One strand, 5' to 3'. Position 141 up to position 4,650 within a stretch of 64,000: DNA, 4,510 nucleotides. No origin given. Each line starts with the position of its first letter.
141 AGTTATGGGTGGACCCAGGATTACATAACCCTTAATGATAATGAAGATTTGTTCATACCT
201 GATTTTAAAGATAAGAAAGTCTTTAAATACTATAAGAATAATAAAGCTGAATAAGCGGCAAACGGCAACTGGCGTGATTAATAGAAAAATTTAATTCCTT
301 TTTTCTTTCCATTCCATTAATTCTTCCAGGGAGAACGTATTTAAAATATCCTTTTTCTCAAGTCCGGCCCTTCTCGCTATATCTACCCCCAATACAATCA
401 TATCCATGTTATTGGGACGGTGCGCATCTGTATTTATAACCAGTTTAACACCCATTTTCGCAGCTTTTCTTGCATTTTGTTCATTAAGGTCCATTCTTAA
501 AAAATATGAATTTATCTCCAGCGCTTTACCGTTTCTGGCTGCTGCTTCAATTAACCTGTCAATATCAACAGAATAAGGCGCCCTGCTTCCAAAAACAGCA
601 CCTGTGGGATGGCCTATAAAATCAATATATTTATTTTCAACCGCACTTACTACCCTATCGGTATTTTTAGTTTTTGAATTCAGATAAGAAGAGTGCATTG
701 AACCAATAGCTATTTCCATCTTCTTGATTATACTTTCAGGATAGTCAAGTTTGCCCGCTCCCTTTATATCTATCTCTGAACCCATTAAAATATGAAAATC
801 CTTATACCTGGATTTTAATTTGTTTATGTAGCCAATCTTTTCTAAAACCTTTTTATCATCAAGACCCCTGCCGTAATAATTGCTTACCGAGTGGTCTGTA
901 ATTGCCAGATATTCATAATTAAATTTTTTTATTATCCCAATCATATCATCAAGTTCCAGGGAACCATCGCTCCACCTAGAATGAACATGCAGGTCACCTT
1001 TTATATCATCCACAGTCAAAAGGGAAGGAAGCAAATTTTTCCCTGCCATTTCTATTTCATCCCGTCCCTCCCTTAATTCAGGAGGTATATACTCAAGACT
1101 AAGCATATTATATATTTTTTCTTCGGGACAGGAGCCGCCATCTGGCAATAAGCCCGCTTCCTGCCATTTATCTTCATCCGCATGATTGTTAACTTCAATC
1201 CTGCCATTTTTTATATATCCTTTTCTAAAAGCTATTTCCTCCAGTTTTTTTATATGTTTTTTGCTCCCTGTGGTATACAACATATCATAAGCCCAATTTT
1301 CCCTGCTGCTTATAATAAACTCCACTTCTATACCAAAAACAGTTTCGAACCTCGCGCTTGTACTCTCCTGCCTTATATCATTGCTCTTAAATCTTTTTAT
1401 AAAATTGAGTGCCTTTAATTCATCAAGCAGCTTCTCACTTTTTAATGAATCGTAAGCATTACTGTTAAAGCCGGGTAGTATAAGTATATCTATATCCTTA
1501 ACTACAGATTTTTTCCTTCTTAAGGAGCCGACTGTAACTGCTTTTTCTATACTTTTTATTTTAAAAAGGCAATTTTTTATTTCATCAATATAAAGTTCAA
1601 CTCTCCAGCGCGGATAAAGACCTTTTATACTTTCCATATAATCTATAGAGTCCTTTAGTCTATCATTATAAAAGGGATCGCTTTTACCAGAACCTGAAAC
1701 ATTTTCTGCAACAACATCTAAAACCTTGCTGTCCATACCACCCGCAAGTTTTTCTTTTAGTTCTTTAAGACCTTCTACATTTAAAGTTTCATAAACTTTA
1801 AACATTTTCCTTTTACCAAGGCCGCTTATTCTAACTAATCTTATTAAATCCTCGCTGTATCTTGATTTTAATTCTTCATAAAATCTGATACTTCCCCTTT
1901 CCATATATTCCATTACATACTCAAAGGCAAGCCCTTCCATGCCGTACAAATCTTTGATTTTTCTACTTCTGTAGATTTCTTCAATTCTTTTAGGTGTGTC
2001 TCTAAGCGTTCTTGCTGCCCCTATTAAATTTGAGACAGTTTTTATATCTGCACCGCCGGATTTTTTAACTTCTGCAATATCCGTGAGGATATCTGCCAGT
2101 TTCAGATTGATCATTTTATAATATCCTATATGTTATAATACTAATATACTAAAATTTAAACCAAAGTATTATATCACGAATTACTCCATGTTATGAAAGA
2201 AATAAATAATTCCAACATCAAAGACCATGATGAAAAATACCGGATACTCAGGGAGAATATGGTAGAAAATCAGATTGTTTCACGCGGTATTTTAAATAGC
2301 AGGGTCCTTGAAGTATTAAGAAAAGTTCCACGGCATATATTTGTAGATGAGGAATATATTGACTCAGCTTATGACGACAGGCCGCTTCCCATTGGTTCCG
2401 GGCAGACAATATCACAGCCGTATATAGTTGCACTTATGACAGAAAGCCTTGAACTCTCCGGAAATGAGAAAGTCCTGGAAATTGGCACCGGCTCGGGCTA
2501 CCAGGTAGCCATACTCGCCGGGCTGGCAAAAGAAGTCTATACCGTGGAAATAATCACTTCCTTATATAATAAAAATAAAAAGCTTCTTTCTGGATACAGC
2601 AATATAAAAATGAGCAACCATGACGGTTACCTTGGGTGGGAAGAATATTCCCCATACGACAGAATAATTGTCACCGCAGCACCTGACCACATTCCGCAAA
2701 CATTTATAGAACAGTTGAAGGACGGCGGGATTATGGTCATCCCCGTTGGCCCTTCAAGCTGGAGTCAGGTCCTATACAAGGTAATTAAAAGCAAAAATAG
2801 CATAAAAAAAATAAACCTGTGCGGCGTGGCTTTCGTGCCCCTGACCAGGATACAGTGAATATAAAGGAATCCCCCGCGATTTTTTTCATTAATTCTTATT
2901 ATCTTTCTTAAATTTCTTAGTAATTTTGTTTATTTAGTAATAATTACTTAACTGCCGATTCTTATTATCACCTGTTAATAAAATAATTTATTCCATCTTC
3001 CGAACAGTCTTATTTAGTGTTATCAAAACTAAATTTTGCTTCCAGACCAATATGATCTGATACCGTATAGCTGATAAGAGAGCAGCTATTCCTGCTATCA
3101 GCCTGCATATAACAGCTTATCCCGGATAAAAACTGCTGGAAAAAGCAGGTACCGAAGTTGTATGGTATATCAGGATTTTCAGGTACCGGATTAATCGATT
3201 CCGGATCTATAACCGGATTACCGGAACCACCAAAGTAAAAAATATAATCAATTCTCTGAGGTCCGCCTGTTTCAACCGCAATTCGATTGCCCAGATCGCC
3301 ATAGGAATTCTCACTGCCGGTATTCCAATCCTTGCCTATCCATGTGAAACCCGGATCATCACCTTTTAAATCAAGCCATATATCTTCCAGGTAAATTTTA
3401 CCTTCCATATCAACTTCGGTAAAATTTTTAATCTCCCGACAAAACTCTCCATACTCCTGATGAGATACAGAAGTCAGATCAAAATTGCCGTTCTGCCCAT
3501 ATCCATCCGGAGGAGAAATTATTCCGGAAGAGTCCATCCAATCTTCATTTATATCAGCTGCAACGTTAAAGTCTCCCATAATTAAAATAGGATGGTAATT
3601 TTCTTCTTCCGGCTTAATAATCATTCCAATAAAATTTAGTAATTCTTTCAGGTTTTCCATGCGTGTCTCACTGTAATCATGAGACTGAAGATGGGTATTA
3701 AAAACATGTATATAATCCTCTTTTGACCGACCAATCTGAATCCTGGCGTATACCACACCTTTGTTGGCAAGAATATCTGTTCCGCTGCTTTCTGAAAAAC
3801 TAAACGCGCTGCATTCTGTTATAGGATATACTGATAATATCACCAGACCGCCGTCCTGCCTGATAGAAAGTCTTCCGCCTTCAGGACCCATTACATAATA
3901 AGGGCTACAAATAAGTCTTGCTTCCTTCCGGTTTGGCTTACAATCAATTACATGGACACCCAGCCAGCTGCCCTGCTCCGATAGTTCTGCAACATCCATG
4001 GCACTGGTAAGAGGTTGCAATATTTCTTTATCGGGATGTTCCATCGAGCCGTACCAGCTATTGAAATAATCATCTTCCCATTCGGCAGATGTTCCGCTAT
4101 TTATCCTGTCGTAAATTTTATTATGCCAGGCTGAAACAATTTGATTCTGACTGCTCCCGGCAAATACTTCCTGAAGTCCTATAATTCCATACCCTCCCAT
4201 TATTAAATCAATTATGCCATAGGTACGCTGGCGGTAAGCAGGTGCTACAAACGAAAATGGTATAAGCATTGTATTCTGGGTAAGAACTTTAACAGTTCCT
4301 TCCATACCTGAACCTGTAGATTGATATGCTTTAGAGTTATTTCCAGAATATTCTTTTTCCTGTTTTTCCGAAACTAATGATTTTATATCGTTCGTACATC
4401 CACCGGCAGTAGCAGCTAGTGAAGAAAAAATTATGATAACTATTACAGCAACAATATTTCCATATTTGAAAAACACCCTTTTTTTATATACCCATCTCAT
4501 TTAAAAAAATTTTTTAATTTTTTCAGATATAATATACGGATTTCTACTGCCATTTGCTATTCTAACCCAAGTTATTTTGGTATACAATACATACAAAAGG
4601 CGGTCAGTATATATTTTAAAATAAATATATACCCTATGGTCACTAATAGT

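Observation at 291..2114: Polymerase-dead PolX-PHP twin 3.7 kb from a canonical PolX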

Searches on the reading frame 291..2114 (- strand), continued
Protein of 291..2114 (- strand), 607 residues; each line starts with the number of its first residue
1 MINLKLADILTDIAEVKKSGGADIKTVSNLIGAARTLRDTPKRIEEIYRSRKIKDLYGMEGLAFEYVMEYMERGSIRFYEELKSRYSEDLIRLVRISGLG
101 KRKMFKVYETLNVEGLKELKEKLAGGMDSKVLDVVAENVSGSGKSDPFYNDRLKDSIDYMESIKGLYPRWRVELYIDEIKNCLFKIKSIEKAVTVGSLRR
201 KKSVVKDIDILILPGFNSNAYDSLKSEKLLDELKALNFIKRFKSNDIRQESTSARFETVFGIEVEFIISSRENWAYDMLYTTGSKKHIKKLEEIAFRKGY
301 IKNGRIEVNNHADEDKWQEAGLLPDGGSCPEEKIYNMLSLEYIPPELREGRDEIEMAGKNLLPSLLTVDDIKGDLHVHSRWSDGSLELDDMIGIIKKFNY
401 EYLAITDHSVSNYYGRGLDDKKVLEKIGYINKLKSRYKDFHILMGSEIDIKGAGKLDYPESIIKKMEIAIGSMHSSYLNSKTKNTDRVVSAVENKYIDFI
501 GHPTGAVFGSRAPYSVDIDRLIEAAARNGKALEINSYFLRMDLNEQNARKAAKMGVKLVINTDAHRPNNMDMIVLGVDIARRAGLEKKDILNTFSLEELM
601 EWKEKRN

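Call 57: search_protein_families(library=ncbifam, proteins=[window:291-2114:-], max_evalue=0.001)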
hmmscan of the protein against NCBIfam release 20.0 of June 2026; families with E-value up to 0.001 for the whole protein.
window:291-2114:- (607 aa): 8 families
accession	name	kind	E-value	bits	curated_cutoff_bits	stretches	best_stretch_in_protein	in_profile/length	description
NF006375.0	PRK08609.1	equivalog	1.2e-103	347.7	426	1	22-605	23-569/571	DNA polymerase/3'-5' exonuclease PolX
NF005928.0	PRK07945.1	equivalog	7.1e-54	183.4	250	1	368-605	95-336/337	PHP domain-containing protein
NF006251.0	PRK08392.1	equivalog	7.5e-25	87.7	212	1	374-591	3-211/216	hypothetical protein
NF006702.0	PRK09248.1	domain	3.5e-22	79.1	264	1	373-602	5-231/246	PHP domain-containing protein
NF004981.0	PRK06361.1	equivalog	1.9e-14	53.6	117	1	374-595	3-206/217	histidinol phosphate phosphatase domain-containing protein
TIGR01856.1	hisJ_fam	subfamily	2.6e-10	40.4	90.2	1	374-475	2-112/252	histidinol-phosphatase HisJ family protein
NF041577.1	nside_bi_sphtase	equivalog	0.00047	19.4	400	0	373-409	4-40/276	3',5'-nucleoside bisphosphate phosphatase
NF038032.1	CehA_McbA_metalo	domain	0.00062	19.3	80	0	371-410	3-42/315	CehA/McbA family metallohydrolase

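Call 67: find_encoding_contigs(protein=P0115, flank=9000, max_places=1)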
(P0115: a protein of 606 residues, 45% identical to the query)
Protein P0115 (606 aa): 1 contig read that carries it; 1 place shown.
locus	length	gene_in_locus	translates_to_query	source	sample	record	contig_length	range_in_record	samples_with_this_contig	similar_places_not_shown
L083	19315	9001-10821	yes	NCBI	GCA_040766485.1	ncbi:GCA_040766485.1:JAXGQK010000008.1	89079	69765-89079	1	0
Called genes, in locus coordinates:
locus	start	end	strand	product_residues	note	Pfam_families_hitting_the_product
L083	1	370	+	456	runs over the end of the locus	PF21135:DRL_cat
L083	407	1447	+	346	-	PF00348:polyprenyl_synt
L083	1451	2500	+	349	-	PF01070:FMN_dh (weak), PF01645:Glu_synthase (faint), PF01070:FMN_dh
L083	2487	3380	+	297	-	PF00288:GHMP_kinases_N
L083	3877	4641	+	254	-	PF13489:Methyltransf_23, PF13847:Methyltransf_31, PF08241:Methyltransf_11, PF08242:Methyltransf_12, PF13649:Methyltransf_25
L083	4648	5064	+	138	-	PF01402:RHH_1, PF08753:NikR_C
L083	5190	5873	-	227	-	PF00730:HhH-GPD, PF00633:HHH, PF10576:EndIII_4Fe-2S (weak)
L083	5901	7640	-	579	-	PF14716:HHH_8, PF14520:HHH_5 (weak), PF14791:DNA_pol_B_thumb, PF02811:PHP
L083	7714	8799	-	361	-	PF05559:DUF763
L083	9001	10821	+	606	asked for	PF14791:DNA_pol_B_thumb, PF02811:PHP (weak)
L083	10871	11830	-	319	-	PF04055:Radical_SAM (weak)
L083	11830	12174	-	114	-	PF13443:HTH_26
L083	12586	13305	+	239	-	PF20582:UPF0758_N, PF04002:RadC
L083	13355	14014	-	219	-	PF13483:Lactamase_B_3, PF12706:Lactamase_B_2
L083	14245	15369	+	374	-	PF01784:DUF34_NIF3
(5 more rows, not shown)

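Call 68: find_encoding_contigs(protein=P0109, flank=9000, max_places=1)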
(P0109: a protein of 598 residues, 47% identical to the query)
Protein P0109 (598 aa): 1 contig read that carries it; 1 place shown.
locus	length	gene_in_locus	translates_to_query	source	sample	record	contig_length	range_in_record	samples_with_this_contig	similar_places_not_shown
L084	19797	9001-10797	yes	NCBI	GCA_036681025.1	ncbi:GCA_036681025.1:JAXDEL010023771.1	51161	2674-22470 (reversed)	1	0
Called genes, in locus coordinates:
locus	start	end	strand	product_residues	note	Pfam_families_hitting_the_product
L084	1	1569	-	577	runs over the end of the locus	PF14716:HHH_8, PF14520:HHH_5, PF14791:DNA_pol_B_thumb, PF02811:PHP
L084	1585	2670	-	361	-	PF05559:DUF763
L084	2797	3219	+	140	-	PF14539:DUF4442, PF03061:4HBT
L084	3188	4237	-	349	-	PF00155:Aminotran_1_2, PF01212:Beta_elim_lyase, PF00266:Aminotran_5 (faint), PF01041:DegT_DnrJ_EryC1 (faint)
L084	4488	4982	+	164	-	PF01613:Flavin_Reduct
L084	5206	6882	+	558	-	PF00270:DEAD, PF04851:ResIII, PF00271:Helicase_C, PF28538:Helicase_helical, PF03880:DbpA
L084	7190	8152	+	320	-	PF08279:HTH_11, PF13280:WYL, PF25583:WCX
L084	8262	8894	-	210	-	PF01135:PCMT, PF00398:RrnaAD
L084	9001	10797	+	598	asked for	PF14716:HHH_8 (faint), PF14791:DNA_pol_B_thumb (weak), PF02811:PHP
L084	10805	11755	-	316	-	PF04055:Radical_SAM (faint)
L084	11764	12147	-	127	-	PF12844:HTH_19 (weak), PF01381:HTH_3 (weak), PF13443:HTH_26 (weak)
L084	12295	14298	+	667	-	PF03190:Thioredox_DsbH, PF13899:Thioredoxin_7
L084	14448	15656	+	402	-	PF00534:Glycos_transf_1, PF13692:Glyco_trans_1_4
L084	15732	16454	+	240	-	PF20582:UPF0758_N, PF04002:RadC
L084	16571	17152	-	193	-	PF02417:Chromate_transp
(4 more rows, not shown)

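Call 69: find_encoding_contigs(protein=P0067, flank=9000, max_places=1)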
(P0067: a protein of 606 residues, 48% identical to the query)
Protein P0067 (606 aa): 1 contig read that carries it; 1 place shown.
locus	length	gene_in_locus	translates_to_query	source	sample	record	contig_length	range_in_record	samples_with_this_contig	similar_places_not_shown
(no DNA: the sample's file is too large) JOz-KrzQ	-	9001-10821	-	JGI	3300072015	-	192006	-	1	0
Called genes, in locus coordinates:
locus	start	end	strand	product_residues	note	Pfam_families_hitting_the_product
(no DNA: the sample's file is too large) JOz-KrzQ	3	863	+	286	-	PF04060:FeS, PF12838:Fer4_7, PF13187:Fer4_9 (weak), PF13237:Fer4_10 (weak), PF14697:Fer4_21, PF25160:LdpA_Fe-S-bd (weak), PF00037:Fer4, PF12838:Fer4_7, +10 more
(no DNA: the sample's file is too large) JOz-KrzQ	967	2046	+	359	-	PF00149:Metallophos, PF12850:Metallophos_2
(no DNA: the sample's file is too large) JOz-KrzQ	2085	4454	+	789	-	PF13514:AAA_27 (weak)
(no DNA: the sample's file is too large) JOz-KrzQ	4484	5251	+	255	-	PF00398:RrnaAD (weak), PF08003:Methyltransf_9 (faint), PF13489:Methyltransf_23, PF02353:CMAS (weak), PF13847:Methyltransf_31, PF08241:Methyltransf_11, PF08242:Methyltransf_12, PF13649:Methyltransf_25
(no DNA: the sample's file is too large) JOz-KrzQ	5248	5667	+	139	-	PF01402:RHH_1 (weak), PF08753:NikR_C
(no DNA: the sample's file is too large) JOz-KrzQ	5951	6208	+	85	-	PF13893:RRM_5 (weak), PF16842:RRM_occluded (weak), PF00076:RRM_1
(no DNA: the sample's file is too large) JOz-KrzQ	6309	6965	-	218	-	PF00730:HhH-GPD, PF00633:HHH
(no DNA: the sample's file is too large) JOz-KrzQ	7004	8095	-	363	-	PF05559:DUF763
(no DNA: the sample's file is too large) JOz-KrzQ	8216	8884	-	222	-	PF01135:PCMT, PF00398:RrnaAD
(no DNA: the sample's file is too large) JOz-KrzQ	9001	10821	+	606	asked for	PF14791:DNA_pol_B_thumb (weak), PF02811:PHP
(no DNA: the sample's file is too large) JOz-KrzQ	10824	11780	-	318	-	PF04055:Radical_SAM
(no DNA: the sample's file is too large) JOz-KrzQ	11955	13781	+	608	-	PF13426:PAS_9 (weak), PF08447:PAS_3, PF00990:GGDEF, PF01966:HD, PF13487:HD_5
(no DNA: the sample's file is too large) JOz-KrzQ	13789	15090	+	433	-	PF00535:Glycos_transf_2 (weak)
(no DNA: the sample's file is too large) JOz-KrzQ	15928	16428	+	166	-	PF13664:DUF4149 (weak)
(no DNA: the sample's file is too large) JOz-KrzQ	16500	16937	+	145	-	PF07366:SnoaL, PF12680:SnoaL_2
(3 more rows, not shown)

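Call 70: find_encoding_contigs(protein=P0048, flank=9000, max_places=1)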
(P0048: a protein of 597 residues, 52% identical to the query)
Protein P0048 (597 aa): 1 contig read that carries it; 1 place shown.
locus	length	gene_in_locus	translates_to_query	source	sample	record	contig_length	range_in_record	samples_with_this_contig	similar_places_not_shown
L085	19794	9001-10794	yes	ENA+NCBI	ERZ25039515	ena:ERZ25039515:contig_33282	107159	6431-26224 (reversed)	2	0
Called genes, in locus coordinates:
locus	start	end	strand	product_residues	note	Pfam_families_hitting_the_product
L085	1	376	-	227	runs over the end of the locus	PF02965:Met_synt_B12 (weak)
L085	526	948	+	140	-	PF14539:DUF4442 (weak), PF03061:4HBT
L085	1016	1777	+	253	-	PF13489:Methyltransf_23, PF05401:NodS (weak), PF13847:Methyltransf_31, PF08241:Methyltransf_11, PF08242:Methyltransf_12, PF13649:Methyltransf_25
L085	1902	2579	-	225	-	PF22175:Ogg-HhH (weak), PF00730:HhH-GPD, PF00633:HHH (weak)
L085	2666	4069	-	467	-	PF14791:DNA_pol_B_thumb, PF02811:PHP (weak)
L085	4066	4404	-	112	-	PF14716:HHH_8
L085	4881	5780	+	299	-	PF05228:CHASE4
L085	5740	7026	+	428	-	PF00672:HAMP (weak), PF00990:GGDEF, PF13487:HD_5, PF01966:HD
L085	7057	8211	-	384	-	PF05559:DUF763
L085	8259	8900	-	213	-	PF01135:PCMT, PF00398:RrnaAD, PF13489:Methyltransf_23 (weak)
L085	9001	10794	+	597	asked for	PF14716:HHH_8, PF14791:DNA_pol_B_thumb, PF02811:PHP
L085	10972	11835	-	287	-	PF04055:Radical_SAM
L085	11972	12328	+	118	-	PF16927:HisKA_7TM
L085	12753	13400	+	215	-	PF13426:PAS_9 (weak), PF00989:PAS (weak), PF13188:PAS_8 (weak), PF13426:PAS_9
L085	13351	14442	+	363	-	PF00990:GGDEF, PF13487:HD_5, PF01966:HD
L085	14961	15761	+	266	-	PF00180:Iso_dh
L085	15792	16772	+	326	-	PF01073:3Beta_HSD, PF01370:Epimerase, PF02719:Polysacc_synt_2, PF05368:NmrA, PF13460:NAD_binding_10, PF16363:GDP_Man_Dehyd, PF07993:NAD_binding_4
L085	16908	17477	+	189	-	PF20582:UPF0758_N, PF04002:RadC (weak)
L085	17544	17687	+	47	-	-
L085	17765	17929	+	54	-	PF06970:RepA_N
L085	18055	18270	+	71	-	-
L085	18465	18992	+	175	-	-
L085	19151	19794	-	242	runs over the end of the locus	PF13367:PrsW-protease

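Call 76: find_encoding_contigs(protein=P0080, flank=8000, max_places=1)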
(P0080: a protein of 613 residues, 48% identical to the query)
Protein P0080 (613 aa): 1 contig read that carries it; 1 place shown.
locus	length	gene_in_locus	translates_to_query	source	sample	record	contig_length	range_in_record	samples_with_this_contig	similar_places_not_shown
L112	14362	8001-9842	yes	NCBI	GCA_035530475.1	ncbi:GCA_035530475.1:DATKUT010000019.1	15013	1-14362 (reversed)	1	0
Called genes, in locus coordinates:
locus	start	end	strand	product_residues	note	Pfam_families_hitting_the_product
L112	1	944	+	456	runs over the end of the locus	PF01554:MatE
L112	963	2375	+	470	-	PF21135:DRL_cat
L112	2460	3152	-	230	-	PF02965:Met_synt_B12 (weak)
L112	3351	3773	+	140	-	PF14539:DUF4442 (weak), PF03061:4HBT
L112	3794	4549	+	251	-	PF01209:Ubie_methyltran (weak), PF05401:NodS (weak), PF13489:Methyltransf_23, PF13649:Methyltransf_25, PF13847:Methyltransf_31, PF08241:Methyltransf_11, PF08242:Methyltransf_12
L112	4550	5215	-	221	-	PF22175:Ogg-HhH, PF00730:HhH-GPD, PF00633:HHH (weak)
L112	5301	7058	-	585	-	PF14716:HHH_8, PF14520:HHH_5 (weak), PF14791:DNA_pol_B_thumb, PF02811:PHP (weak)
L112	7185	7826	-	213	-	PF01135:PCMT, PF00398:RrnaAD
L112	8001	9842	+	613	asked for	PF14791:DNA_pol_B_thumb (weak), PF02811:PHP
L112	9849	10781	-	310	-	PF04055:Radical_SAM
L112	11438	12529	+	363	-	PF03706:LPG_synthase_TM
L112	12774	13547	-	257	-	PF01145:Band_7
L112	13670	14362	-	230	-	PF24961:NfeD_membrane, PF01957:NfeD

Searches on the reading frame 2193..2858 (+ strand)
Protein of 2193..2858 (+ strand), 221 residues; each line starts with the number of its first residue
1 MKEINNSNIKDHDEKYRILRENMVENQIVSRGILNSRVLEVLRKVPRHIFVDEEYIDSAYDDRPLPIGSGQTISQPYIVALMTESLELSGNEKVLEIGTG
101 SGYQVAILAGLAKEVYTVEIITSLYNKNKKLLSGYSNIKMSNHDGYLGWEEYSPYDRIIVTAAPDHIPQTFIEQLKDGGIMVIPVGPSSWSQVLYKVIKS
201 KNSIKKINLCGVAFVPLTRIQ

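Call 3: search_protein_families(library=pfam, proteins=[window:2193-2858:+], max_evalue=0.01)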
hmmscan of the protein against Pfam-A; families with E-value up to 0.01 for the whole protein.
window:2193-2858:+ (221 aa): 4 families
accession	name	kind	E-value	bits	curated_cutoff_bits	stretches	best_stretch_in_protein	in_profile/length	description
PF01135.25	PCMT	-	1.5e-58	198.5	20.3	1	21-219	4-207/210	Protein-L-isoaspartate(D-aspartate) O-methyltransferase (PCMT)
PF00398.26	RrnaAD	-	2.4e-09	37.1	24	1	83-175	23-119/263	Ribosomal RNA adenine dimethylase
PF13847.12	Methyltransf_31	-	0.0019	18.3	27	1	89-183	2-109/145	Methyltransferase domain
PF13489.12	Methyltransf_23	-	0.0038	17.4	27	1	88-183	20-116/164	Methyltransferase domain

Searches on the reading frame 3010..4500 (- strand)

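Call 3: search_protein_families(library=pfam, proteins=[window:3010-4500:-], max_evalue=0.01)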
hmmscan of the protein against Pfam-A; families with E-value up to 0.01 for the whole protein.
window:3010-4500:- (496 aa): 2 families
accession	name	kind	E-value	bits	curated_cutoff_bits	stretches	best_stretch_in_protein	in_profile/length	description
PF22669.2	Exo_endo_phos2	-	9e-07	29.2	27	1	240-319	107-185/288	Endonuclease/Exonuclease/phosphatase family 2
PF03372.29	Exo_endo_phos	-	1.6e-06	28.5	24.5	1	106-425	33-205/225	Endonuclease/Exonuclease/phosphatase family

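Call 57: search_protein_families(library=ncbifam, proteins=[window:3010-4500:-], max_evalue=0.001)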
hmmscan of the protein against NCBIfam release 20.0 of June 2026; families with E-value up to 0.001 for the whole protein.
window:3010-4500:- (496 aa): 1 family
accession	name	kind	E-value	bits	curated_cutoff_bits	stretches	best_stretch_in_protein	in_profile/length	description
TIGR03395.1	sphingomy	equivalog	1.5e-14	54.1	248.2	1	214-321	90-198/286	sphingomyelin phosphodiesterase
